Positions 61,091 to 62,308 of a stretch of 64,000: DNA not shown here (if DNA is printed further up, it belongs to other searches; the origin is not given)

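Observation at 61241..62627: Divergent FtsZ/tubulin-like paralog with altered GTP signature, co-oriented with a 4-TM membrane protein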

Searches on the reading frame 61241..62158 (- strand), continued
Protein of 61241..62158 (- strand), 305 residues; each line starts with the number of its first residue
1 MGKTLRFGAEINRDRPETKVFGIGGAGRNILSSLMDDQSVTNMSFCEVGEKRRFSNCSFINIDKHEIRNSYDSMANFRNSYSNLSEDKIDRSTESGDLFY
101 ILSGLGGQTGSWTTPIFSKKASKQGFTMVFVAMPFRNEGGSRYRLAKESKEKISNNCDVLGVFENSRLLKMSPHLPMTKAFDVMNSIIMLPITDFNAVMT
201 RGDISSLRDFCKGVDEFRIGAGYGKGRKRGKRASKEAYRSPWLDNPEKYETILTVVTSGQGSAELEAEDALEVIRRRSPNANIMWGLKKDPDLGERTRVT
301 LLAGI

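Call 25: search_solved_structures(query=A4, max_evalue=0.001, show_alignments=2)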
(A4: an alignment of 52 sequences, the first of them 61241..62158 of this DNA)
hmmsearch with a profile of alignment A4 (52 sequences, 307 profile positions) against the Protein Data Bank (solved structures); distinct sequences matched with E-value up to 0.001: 50.
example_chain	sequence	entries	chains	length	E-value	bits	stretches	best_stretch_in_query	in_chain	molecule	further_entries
1w58_1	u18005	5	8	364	1.3e-41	145.8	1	15-304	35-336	CELL DIVISION PROTEIN FTSZ HOMOLOG 1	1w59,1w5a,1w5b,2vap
1fsz_A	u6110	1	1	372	1.4e-41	145.7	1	15-304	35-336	FTSZ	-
1w5e_A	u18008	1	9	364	7.4e-41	143.3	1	15-304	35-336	FTSZ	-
3wgl_A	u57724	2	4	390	1.7e-40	142.1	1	20-305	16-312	Cell division protein FtsZ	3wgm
3wgk_A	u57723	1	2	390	2.9e-40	141.4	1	20-305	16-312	Cell division protein FtsZ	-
7ohh_A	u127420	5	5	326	8.2e-40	139.9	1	20-305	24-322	Cell division protein FtsZ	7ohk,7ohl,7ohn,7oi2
3wgj_A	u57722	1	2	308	9.2e-40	139.7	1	20-305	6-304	Cell division protein FtsZ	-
5mn4_A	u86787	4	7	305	9.6e-40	139.6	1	21-305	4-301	Cell division protein FtsZ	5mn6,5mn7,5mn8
5xdv_A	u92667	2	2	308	1.3e-39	139.2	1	20-305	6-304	Cell division protein FtsZ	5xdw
6rvn_A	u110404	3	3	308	1.3e-39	139.2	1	20-305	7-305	Cell division protein FtsZ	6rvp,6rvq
7ojz_A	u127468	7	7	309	1.3e-39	139.2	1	20-305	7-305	Cell division protein FtsZ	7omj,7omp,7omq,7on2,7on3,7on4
6rvm_A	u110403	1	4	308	1.3e-39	139.2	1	20-305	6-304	Cell division protein FtsZ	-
5mn5_A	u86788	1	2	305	1.5e-39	139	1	21-305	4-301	Cell division protein FtsZ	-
6yd1_A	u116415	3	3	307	1.5e-39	139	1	20-305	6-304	Cell division protein FtsZ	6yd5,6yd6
3vo9_A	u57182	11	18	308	1.6e-39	138.9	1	20-305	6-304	Cell division protein FtsZ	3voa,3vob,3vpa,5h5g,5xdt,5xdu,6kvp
3zid_A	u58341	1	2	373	0.00035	22.9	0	88-191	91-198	TUBULIN/FTSZ, GTPASE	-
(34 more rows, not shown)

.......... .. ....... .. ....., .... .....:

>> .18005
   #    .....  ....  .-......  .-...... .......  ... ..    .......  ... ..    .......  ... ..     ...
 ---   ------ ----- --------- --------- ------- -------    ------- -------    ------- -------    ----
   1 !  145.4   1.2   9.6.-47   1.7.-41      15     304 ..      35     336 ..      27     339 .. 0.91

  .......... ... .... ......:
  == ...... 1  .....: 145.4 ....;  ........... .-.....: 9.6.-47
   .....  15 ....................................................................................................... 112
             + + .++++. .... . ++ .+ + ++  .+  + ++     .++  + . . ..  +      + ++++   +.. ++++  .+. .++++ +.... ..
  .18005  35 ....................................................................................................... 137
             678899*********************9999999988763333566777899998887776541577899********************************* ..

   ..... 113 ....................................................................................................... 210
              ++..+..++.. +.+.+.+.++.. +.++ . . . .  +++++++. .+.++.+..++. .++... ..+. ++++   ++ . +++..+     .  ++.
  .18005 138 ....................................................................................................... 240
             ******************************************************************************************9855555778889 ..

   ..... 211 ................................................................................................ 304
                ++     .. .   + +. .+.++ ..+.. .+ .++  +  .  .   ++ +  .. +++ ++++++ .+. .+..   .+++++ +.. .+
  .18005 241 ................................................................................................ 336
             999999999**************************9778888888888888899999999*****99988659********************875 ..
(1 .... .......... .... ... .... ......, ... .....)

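Call 28: search_protein_representatives(alignment_id=A4)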
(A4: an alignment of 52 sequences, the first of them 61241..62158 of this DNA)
Query: 52 sequences, 307 profile positions. Proteins with E-value up to 0.001 (for the whole library): 13037; up to 1e-10: 7747; up to 1e-30: 676. The best 150 are listed.
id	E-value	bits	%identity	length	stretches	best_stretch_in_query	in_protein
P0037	7.6e-144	494.7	-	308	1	1-307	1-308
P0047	1.2e-127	441.5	-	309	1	1-307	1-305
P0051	1.0e-123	428.6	-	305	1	1-305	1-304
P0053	6.0e-111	386.7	-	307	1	1-307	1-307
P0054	1.1e-63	231.4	-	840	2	19-305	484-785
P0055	1.5e-61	224.4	-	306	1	15-306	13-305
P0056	3.3e-58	213.5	-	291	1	17-306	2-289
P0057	6.0e-57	209.3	-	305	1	1-306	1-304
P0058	1.4e-56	208.1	-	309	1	19-307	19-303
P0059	6.2e-55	202.7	-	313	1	13-306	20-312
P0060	5.9e-54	199.5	-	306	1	13-305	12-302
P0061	4.9e-53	196.5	-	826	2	15-306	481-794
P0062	3.8e-49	183.7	-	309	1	5-306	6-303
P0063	7.5e-49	182.7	-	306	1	15-305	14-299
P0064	1.1e-48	182.2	-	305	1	4-306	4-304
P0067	2.6e-46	174.4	-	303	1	15-306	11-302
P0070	2.0e-44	168.2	-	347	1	15-304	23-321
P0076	4.6e-42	160.4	-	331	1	12-306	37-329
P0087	3.9e-39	150.8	-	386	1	19-304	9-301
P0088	6.6e-39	150.1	-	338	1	4-303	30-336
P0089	9.9e-39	149.5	-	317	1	18-306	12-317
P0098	6.2e-38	146.9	-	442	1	14-304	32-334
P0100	8.2e-38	146.5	-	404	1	14-304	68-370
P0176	3.3e-35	137.9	-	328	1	14-305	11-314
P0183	5.1e-35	137.3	-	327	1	19-304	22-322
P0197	1.1e-34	136.2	-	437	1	16-304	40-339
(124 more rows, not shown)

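Call 31: list_cluster_members(proteins=[P0055, P0056, P0057, P0058, P0059, P0060, P0062, P0064, P0067, P0076])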
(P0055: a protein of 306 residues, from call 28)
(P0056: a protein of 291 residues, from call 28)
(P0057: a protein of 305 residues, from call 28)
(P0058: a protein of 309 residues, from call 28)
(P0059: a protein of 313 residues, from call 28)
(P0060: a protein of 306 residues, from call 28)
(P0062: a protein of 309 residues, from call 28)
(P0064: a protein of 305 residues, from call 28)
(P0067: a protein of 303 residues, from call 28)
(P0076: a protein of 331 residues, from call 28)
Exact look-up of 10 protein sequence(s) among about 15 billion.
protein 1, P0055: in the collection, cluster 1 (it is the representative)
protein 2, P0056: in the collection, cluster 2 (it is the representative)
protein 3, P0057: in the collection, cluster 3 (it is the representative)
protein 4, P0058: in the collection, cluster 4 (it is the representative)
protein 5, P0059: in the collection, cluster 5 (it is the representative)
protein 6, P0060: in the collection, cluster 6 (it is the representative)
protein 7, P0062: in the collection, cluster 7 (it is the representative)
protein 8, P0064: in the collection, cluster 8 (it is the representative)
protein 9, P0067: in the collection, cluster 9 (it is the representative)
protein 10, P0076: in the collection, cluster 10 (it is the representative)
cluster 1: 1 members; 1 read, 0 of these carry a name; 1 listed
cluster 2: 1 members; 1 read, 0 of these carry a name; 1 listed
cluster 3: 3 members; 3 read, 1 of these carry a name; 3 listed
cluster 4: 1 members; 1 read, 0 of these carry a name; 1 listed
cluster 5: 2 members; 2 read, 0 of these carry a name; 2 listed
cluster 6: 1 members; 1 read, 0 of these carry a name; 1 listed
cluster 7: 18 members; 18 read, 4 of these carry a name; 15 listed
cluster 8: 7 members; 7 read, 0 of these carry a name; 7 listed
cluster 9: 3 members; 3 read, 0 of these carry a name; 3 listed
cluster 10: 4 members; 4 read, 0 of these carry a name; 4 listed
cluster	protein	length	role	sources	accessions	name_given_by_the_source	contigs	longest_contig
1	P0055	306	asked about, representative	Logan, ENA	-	-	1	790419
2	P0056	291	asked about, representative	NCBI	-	-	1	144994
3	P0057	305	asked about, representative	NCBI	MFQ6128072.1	MAG: hypothetical protein ACE5QW_04135 [Thermoplasmata archaeon]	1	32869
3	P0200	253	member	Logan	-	-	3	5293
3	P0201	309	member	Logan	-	-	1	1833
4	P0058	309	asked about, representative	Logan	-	-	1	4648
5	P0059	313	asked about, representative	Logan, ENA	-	-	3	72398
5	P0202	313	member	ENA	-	-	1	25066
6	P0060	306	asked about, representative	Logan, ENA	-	-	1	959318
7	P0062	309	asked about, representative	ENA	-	-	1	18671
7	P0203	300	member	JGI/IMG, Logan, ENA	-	cell division protein FtsZ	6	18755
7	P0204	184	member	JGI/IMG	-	cell division protein FtsZ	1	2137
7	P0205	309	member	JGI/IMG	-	cell division protein FtsZ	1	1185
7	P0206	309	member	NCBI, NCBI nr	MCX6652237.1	MAG: hypothetical protein NT137_02655 [Methanomassiliicoccales archaeon] | hypothetical protein [Methanomassiliicoccales archaeon]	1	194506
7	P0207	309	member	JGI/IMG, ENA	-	-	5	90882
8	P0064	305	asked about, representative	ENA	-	-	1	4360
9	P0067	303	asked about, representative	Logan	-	-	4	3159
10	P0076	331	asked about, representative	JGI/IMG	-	-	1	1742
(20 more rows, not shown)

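Call 32: predict_structure(alignment_id=A4)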
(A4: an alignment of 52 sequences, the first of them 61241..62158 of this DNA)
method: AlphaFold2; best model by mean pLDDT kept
length: 305 residues; sequences in the alignment: 52
mean_pLDDT: 90.8   pTM: 0.90
mean pLDDT of the five models: 90.8, 90.1, 90.0, 89.7, 89.2
residues with pLDDT >= 90: 231; 70-90: 61; 50-70: 11; < 50: 2
segments of 3 or more residues with pLDDT < 50: none
pLDDT, mean of each block of 10 residues (from residue 1): 81 83 95 87 92 95 95 70 89 93 95 97 96 84 94 97 82 76 85 92 94 95 94 96 91 95 91 97 95 94 96
secondary structure, 60 per line:
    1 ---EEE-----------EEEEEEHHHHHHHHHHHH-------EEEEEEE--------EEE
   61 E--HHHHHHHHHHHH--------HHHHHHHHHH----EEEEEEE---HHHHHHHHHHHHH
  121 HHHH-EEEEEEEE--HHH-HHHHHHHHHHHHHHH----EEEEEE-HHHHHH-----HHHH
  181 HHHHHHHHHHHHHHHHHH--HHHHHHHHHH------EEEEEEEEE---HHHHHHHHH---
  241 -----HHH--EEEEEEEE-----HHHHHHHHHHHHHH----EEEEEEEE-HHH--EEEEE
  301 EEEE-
elements in order: E4-6 E18-23 H24-35 E43-49 E58-61 H64-75 H84-93 E98-104 H108-124 E126-133 H140-154 E159-164 H166-171 H177-198 H201-210 E217-225 H229-237 E251-258 H264-277 E282-289 E296-304

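Call 36: fold_search(model_id=the predicted structure, library=pdb)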
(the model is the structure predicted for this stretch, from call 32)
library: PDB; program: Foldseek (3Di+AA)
matches with E <= 10: 1804; with E <= 0.001: 909
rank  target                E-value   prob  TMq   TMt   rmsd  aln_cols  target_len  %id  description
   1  5h5g_B                4.0e-23  1.00  0.82  0.81   2.8       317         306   22  Staphylococcus aureus FtsZ-GDP in T and R states (released 2017-05-24)
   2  8h1o_A                1.2e-22  1.00  0.81  0.79   3.0       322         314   22  Cryo-EM structure of KpFtsZ-monobody double helical tube (released 2023-08-02)
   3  6ym1_A                1.9e-22  1.00  0.79  0.81   3.0       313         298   22  Mycobacterium tuberculosis FtsZ in complex with GDP (released 2021-04-14)
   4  8gzv_A                2.0e-22  1.00  0.80  0.80   3.1       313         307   23  Klebsiella pneumoniae FtsZ complexed with monobody (P212121) (released 2023-07-19)
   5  6ll6                  2.4e-22  1.00  0.79  0.80   2.8       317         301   23  Crsyal structure of EcFtsZ (residues 11-316) (released 2020-02-26)
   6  8gzx_A                4.6e-22  1.00  0.80  0.80   3.1       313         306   24  Escherichia coli FtsZ complexed with monobody (P212121) (released 2023-07-19)
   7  3wgk_A                5.4e-22  1.00  0.81  0.81   2.8       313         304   22  STAPHYLOCOCCUS AUREUS FTSZ T7 mutant substituted for GAG, DeltaT7GAG-GDP (released 2013-12-25)
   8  1rq2_A                6.4e-22  1.00  0.80  0.81   2.9       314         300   23  MYCOBACTERIUM TUBERCULOSIS FTSZ IN COMPLEX WITH CITRATE (released 2004-08-31)
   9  2q1x_A                7.2e-22  1.00  0.81  0.83   2.7       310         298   23  Crystal Structure of cell division protein FtsZ from Mycobacterium tuberculosis in complex with citrate. (released 2008-05-06)
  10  4dxd                  1.0e-21  1.00  0.77  0.77   3.4       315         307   22  Staphylococcal Aureus FtsZ in complex with 723 (released 2012-05-23)
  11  6rvn                  1.2e-21  1.00  0.78  0.78   3.4       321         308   22  aFtsz-GDP-Wat (released 2020-02-19)
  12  5v68_F                1.2e-21  1.00  0.78  0.79   3.4       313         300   24  Crystal structure of cell division protein FtsZ from Mycobacterium tuberculosis bounded via the T9 loop (released 2017-03-29)
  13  2rhj                  1.3e-21  1.00  0.79  0.78   3.4       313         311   19  Synthetic Gene Encoded Bacillus Subtilis FtsZ with Two Sulfate Ions and Sodium Ion in the Nucleotide Pocket (released 2008-10-21)
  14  7oja                  1.5e-21  1.00  0.78  0.78   3.4       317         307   22  SaFtsZ(D210N) complexed with GDP (released 2022-03-02)
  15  5h5g_A                1.6e-21  1.00  0.77  0.77   3.4       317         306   22  Staphylococcus aureus FtsZ-GDP in T and R states (released 2017-05-24)
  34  3wgl_B                4.1e-21  1.00  0.81  0.81   2.9       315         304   23  STAPHYLOCOCCUS AUREUS FTSZ T7 mutant substituted for GAN bound with GDP, DeltaT7GAN-GDP (released 2013-12-25)
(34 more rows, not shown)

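Call 38: find_encoding_contigs(protein=P0060, flank=10000, max_places=1)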
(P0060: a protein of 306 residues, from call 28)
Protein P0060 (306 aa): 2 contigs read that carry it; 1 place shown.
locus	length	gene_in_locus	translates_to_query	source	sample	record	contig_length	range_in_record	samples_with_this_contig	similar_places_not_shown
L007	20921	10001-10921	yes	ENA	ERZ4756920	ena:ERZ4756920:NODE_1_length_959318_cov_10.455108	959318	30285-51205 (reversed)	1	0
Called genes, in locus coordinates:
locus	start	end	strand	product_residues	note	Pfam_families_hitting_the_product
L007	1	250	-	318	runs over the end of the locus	PF13439:Glyco_transf_4, PF13579:Glyco_trans_4_4 (weak)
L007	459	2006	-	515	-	PF01943:Polysacc_synt, PF13440:Polysacc_synt_3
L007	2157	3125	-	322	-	PF13480:Acetyltransf_6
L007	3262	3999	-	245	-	PF02585:PIG-L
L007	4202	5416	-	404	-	PF13579:Glyco_trans_4_4, PF13439:Glyco_transf_4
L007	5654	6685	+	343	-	PF01408:GFO_IDH_MocA, PF02826:2-Hacid_dh_C, PF02894:GFO_IDH_MocA_C, PF22725:GFO_IDH_MocA_C3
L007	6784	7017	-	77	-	-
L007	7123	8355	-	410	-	PF13439:Glyco_transf_4, PF13579:Glyco_trans_4_4, PF20706:GT4-conflict, PF00534:Glycos_transf_1, PF13692:Glyco_trans_1_4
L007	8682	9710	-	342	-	PF00535:Glycos_transf_2, PF13641:Glyco_tranf_2_3 (weak)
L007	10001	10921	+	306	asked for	PF00091:Tubulin, PF12327:FtsZ_C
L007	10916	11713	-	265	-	PF00590:TP_methylase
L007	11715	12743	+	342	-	PF18093:Trm5_N, PF25133:TYW2_N_2, PF02005:TRM (weak), PF02475:TRM5-TYW2_MTfase, PF05175:MTS, PF06325:PrmA (weak), PF13649:Methyltransf_25 (weak)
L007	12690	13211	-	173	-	PF22769:DCD, PF00692:dUTPase (weak)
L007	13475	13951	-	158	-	-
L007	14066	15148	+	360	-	PF01063:Aminotran_4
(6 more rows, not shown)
